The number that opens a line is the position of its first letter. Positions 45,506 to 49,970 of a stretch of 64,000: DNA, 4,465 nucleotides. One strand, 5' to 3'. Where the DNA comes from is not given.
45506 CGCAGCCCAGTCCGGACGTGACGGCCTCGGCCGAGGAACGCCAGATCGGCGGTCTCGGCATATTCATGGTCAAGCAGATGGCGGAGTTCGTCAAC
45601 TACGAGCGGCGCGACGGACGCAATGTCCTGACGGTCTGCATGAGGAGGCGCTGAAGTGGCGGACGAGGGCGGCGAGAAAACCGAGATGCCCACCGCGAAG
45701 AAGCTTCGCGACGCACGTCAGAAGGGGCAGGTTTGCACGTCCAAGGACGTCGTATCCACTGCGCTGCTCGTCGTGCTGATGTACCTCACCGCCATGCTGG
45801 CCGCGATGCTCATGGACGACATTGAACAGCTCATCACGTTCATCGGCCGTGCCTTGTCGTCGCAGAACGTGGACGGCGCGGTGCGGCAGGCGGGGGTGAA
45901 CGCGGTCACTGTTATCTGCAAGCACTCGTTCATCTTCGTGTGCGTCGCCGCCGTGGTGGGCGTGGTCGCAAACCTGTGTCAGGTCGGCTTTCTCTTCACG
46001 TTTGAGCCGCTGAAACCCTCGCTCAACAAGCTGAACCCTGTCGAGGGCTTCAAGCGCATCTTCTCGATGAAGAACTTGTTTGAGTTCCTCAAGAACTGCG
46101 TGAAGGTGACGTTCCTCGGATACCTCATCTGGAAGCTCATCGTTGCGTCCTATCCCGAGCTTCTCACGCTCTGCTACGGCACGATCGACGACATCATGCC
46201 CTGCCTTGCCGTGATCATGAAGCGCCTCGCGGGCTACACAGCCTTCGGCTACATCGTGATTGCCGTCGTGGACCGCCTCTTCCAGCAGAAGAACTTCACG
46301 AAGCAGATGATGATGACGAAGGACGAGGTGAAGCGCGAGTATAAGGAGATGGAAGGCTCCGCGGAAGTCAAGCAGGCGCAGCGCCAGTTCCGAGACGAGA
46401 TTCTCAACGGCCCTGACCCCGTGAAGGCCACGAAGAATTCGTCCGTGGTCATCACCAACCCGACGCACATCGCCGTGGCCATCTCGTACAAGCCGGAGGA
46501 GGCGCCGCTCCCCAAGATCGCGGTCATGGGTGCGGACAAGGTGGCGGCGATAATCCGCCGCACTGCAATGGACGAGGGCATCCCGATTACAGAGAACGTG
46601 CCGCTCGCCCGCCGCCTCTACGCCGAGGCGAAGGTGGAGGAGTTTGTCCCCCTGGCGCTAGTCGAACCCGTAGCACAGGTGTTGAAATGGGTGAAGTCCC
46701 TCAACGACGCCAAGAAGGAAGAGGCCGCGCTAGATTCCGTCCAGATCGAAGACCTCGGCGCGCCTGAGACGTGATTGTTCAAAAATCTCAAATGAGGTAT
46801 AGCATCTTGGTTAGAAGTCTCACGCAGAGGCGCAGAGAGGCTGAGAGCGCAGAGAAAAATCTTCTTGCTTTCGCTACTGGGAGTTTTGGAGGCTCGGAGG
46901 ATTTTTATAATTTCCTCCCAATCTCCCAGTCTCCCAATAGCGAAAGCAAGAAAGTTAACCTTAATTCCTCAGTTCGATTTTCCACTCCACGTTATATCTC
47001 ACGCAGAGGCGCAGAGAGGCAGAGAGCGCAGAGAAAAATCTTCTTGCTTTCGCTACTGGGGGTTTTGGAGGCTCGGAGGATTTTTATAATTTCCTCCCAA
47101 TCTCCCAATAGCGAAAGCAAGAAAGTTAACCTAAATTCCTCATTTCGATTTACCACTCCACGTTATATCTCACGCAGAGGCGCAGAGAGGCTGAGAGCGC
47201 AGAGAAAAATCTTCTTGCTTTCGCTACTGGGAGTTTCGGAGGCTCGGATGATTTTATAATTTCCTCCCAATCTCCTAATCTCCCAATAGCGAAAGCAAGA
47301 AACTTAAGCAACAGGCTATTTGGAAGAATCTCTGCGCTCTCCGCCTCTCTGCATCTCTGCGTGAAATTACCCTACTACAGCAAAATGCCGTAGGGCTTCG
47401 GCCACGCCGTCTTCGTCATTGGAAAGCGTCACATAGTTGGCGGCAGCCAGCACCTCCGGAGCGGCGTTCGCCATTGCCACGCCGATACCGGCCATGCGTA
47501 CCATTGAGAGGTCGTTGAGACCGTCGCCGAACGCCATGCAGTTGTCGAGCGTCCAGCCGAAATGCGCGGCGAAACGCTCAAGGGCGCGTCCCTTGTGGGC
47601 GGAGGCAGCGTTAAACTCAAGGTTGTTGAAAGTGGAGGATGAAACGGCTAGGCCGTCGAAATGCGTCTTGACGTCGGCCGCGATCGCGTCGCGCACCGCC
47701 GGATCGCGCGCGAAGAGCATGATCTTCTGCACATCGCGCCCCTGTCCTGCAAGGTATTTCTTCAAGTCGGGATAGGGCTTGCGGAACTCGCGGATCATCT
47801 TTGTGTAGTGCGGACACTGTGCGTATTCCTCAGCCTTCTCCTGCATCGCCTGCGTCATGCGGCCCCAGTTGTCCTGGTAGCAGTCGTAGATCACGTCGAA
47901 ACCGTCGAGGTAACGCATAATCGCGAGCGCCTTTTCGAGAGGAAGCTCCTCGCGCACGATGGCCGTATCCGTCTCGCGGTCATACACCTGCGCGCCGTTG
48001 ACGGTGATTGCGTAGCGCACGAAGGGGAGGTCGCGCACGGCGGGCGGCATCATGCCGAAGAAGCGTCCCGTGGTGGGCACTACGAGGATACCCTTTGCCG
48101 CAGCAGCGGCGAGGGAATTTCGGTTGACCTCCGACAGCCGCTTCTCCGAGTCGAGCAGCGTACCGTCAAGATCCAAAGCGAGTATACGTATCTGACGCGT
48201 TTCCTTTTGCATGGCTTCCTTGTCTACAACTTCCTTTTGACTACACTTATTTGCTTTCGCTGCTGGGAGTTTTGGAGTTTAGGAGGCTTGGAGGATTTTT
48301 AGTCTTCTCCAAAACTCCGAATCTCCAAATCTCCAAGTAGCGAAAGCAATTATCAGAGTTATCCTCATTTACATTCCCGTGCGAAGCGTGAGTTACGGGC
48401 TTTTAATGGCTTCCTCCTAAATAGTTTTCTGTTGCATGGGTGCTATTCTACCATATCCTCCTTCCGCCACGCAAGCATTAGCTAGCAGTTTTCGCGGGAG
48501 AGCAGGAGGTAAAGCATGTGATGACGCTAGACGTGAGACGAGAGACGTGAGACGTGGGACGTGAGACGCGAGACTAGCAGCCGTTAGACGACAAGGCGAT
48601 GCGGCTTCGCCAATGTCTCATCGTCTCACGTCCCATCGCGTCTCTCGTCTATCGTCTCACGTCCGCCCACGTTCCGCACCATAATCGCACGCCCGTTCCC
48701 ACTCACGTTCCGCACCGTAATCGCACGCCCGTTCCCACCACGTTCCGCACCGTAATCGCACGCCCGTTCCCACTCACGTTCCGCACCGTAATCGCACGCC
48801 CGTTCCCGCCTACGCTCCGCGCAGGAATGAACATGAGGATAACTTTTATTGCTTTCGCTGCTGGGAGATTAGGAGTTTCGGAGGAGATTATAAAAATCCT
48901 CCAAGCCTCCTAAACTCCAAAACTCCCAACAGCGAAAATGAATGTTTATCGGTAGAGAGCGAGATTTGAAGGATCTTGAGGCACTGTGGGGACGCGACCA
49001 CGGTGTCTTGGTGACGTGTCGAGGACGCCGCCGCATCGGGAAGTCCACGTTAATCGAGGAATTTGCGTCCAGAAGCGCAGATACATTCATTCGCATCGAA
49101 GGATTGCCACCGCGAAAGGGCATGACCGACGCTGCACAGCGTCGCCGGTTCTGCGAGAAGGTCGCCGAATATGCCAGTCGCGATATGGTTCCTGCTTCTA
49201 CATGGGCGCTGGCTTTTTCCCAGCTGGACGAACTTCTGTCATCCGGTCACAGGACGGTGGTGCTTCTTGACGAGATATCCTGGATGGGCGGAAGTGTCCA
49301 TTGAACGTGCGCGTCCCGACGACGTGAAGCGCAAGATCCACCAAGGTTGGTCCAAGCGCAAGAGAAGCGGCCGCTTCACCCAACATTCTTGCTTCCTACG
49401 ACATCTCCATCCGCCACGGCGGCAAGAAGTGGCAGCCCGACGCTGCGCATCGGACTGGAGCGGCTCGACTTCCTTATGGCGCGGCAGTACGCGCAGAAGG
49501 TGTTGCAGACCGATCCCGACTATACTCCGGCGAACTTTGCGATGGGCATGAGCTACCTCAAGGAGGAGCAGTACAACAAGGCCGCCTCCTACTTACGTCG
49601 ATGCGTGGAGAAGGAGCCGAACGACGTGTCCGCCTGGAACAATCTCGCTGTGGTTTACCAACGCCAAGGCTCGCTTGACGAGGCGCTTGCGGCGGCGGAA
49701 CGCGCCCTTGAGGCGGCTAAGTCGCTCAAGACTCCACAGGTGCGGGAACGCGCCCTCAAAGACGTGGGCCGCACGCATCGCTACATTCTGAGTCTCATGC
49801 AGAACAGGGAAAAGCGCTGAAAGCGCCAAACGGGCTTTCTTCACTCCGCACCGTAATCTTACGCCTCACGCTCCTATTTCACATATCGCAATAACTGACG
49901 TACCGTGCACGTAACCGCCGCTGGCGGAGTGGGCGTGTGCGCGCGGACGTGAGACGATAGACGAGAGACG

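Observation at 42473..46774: Partner-switching module (STAS + Cache-PP2C-kinase fusion) inserted between sctT and sctU in one operon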

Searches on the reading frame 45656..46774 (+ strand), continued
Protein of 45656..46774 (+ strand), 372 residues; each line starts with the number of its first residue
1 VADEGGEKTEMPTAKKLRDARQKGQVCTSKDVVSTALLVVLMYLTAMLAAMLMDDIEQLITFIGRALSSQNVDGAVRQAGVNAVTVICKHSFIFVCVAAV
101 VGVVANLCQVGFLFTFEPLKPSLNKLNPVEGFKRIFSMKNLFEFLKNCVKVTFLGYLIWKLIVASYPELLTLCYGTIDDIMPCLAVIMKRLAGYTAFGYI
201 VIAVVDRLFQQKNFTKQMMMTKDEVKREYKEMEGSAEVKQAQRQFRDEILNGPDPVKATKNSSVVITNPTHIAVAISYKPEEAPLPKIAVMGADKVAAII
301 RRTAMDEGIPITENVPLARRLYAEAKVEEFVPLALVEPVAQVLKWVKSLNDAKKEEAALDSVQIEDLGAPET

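Call 80: search_solved_structures(query=window:45656-46774:+, max_evalue=0.00001)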
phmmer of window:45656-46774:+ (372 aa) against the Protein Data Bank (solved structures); distinct sequences matched with E-value up to 0.00001: 28.
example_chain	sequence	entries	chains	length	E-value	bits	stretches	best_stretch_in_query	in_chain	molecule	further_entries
6s3l_K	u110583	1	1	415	7.7e-43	150.3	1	3-356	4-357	Flagellar biosynthetic protein FlhB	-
8axk_K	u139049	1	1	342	1.5e-42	149.4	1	7-350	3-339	Surface presentation of antigens protein SpaS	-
8z5s_x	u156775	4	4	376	4.4e-42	147.9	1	3-370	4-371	Flagellar biosynthetic protein FlhB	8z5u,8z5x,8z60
12du_A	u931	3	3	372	1.5e-40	142.9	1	3-349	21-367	Flagellar biosynthetic protein FlhB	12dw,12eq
36hu_K1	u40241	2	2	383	3.4e-37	131.8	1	3-350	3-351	Flagellar biosynthetic protein FlhB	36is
2w0r_A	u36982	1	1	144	5.1e-35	124.6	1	216-354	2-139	YSCU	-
2v5g_A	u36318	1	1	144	1.4e-34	123.2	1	216-354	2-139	YSCU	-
2jlh_A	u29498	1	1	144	9.1e-34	120.5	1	216-354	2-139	YOP PROTEINS TRANSLOCATION PROTEIN U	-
2jlj_A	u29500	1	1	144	1.2e-32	116.9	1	216-354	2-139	YOP PROTEINS TRANSLOCATION PROTEIN U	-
5cul_A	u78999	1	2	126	8.2e-31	110.8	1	223-346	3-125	Translocation protein in type III secretion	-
2jli_A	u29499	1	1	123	2.1e-30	109.4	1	224-346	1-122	YOP PROTEINS TRANSLOCATION PROTEIN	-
3bzr_A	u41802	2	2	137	1e-21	80.9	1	219-345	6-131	EscU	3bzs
3bzt_A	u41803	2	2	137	2.7e-21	79.5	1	219-345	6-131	EscU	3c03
3bzp_A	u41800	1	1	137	2.7e-21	79.5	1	219-345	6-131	EscU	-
6ejp_C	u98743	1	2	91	4.3e-17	65.7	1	269-355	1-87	Yop proteins translocation protein U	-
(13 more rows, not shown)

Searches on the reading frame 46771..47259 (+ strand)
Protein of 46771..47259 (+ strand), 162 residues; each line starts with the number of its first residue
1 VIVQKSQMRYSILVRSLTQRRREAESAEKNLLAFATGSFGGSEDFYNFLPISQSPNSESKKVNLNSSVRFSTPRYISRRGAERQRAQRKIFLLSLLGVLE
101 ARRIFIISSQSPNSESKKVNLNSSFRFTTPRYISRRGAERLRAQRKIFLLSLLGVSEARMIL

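Call 6: search_protein_families(library=pfam, proteins=[window:46771-47259:+], max_evalue=0.01)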
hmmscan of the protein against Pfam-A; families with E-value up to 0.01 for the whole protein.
window:46771-47259:+ (162 aa): 1 family
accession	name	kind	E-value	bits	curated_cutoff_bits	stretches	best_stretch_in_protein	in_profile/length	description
PF24594.1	DUF7618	-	0.0008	20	27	0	68-124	29-83/107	Family of unknown function (DUF7618)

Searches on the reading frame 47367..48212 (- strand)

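Call 6: search_protein_families(library=pfam, proteins=[window:47367-48212:-], max_evalue=0.01)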
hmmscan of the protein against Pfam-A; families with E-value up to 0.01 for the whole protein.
window:47367-48212:- (281 aa): 4 families
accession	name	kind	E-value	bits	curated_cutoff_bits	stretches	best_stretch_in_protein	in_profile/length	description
PF08282.18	Hydrolase_3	-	2e-56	192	20.9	1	11-274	1-255/255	haloacid dehalogenase-like hydrolase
PF05116.19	S6PP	-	3e-13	50.4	20.3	2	192-278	151-246/247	Sucrose-6F-phosphate phosphohydrolase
PF00702.32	Hydrolase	-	7.1e-13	49.8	26.4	1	8-242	1-191/191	haloacid dehalogenase-like hydrolase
PF12710.13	HAD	-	6e-05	24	27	1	122-239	60-189/189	haloacid dehalogenase-like hydrolase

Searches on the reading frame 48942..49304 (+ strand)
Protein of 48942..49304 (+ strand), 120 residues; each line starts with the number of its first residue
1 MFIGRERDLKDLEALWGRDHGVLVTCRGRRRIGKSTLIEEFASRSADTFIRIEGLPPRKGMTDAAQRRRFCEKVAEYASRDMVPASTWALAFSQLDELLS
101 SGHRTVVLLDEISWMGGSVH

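Call 26: search_protein_families(library=pfam, proteins=[window:48942-49304:+], max_evalue=0.5)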
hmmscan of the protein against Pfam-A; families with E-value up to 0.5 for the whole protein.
window:48942-49304:+ (120 aa): 5 families
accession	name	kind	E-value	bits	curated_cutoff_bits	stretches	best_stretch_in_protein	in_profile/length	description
PF13191.12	AAA_16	-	1.1e-06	29.8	32.6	1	2-115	2-144/167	AAA ATPase domain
PF01637.24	ATPase_2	-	2.5e-06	27.9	33.2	1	2-113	1-120/225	ATPase domain predominantly from Archaea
PF13401.12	AAA_22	-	0.00014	22.6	27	1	23-115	7-96/130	AAA domain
PF13173.12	AAA_14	-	0.0004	20.8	27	1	24-112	5-71/129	AAA domain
PF05621.17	TniB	-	0.061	13.2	22.4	1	26-113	40-129/189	Bacterial TniB protein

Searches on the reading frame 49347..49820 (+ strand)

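Call 26: search_protein_families(library=pfam, proteins=[window:49347-49820:+], max_evalue=0.5)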
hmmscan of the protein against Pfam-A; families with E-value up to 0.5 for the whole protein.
window:49347-49820:+ (157 aa): 31 families (the best 25 are shown)
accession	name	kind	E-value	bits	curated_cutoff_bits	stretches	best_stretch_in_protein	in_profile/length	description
PF07719.23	TPR_2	-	6.4e-15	54.4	27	2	95-124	2-31/34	Tetratricopeptide repeat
PF00515.34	TPR_1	-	1.9e-14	53.2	27.8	2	95-122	2-29/34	Tetratricopeptide repeat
PF13431.12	TPR_17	-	5.6e-13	48.5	24.4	2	83-114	2-33/34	Tetratricopeptide repeat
PF13181.12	TPR_8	-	2.1e-12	46.6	25.7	2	95-125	2-32/34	Tetratricopeptide repeat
PF14559.12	TPR_19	-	2.4e-11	44.2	25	1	71-124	2-55/68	Tetratricopeptide repeat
PF13432.12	TPR_16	-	3.8e-11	43.7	32.7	1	64-124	1-61/65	Tetratricopeptide repeat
PF13424.12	TPR_12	-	6.9e-11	42.6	30.1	1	95-146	4-57/77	Tetratricopeptide repeat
PF13428.12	TPR_14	-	1.6e-10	41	23.5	2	64-101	5-42/44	Tetratricopeptide repeat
PF13176.12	TPR_7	-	1.9e-08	34.2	27.9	2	96-128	1-33/36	Tetratricopeptide repeat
PF13371.12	TPR_9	-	2.2e-08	34.4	35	2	69-125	4-60/73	Tetratricopeptide repeat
PF23914.1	TPR_CcmH_CycH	-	2.1e-06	28.1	42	1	83-125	39-81/158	Cytochrome c-type biogenesis protein H TPR domain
PF13414.12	TPR_11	-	2.5e-06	27.5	26.8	1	69-108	3-42/42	TPR repeat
PF12895.13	ANAPC3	-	2.7e-06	28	27.2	1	48-119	11-81/82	Anaphase-promoting complex, cyclosome, subunit 3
PF13174.12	TPR_6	-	3.9e-06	27.6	26.3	1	64-92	4-32/33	Tetratricopeptide repeat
PF13374.12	TPR_10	-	4.1e-06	27.1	27.5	1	98-125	6-33/42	Tetratricopeptide repeat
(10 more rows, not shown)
